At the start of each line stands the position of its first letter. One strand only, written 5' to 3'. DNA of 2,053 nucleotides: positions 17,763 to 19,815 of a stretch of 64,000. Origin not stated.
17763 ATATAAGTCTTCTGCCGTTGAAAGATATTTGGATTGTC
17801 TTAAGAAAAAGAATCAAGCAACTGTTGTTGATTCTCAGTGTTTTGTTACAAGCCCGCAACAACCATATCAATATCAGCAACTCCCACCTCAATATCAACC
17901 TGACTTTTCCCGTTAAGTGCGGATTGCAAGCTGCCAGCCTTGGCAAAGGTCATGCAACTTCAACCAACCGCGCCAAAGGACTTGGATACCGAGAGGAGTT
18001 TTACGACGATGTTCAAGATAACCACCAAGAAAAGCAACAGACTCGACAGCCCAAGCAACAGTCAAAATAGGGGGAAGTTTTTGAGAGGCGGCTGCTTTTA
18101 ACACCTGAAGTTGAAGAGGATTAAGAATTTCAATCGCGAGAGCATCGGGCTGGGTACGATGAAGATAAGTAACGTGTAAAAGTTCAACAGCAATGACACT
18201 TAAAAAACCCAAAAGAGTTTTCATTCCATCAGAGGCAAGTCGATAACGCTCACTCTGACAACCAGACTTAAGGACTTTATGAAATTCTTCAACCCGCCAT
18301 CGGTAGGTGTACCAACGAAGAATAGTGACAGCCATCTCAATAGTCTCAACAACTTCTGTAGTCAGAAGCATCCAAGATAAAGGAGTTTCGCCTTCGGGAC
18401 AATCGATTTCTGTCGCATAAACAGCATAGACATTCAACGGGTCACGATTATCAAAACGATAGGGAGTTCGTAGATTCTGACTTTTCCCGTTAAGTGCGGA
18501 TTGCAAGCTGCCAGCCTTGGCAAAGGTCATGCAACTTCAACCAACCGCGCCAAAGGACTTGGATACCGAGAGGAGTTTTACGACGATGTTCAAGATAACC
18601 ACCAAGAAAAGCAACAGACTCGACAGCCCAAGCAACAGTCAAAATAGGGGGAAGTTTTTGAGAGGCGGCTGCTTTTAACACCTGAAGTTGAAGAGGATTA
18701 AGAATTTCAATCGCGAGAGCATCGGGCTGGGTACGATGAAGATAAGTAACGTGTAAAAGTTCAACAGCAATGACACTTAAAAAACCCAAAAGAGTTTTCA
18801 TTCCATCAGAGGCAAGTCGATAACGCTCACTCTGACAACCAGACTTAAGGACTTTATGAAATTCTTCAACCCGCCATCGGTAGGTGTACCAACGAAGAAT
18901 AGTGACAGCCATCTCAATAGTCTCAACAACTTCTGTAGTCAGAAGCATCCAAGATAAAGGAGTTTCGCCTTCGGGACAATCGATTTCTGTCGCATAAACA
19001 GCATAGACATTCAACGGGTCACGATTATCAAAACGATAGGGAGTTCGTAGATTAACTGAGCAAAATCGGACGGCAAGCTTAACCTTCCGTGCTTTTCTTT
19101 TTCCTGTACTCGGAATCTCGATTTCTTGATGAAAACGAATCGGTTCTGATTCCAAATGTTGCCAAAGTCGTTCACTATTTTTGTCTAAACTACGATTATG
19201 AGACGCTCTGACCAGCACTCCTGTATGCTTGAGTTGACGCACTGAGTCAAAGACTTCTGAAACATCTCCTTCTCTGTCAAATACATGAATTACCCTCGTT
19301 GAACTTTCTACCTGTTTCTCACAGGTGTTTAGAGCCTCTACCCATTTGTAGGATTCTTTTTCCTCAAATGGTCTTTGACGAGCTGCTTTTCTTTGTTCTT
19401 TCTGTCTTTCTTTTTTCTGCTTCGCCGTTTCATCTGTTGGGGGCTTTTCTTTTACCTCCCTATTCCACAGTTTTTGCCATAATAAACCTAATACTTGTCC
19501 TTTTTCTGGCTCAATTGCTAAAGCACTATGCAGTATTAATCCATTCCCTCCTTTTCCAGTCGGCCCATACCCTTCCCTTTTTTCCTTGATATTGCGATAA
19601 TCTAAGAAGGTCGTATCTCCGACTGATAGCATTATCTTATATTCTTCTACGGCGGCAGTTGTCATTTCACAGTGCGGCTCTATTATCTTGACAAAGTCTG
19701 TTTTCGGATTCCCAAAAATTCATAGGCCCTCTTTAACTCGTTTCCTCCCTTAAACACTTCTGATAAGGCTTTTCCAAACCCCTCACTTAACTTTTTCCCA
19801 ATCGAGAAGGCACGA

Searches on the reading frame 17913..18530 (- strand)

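Call 51: search_protein_families(library=ncbifam, proteins=[window:17913-18530:-], max_evalue=0.00001)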
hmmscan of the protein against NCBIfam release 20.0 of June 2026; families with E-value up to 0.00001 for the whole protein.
window:17913-18530:- (205 aa): 1 family
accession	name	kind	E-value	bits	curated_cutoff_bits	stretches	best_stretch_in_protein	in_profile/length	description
NF033590.1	transpos_IS4_3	equivalog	4.2e-49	167.6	160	1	19-199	216-405/405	IS4 family transposase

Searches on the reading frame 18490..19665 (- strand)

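Call 51: search_protein_families(library=ncbifam, proteins=[window:18490-19665:-], max_evalue=0.00001)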
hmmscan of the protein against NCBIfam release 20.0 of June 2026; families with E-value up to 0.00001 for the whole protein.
window:18490-19665:- (391 aa): 1 family
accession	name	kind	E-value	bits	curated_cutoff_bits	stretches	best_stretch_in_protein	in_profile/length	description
NF033590.1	transpos_IS4_3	equivalog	1.3e-97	327.3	160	1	2-385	24-405/405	IS4 family transposase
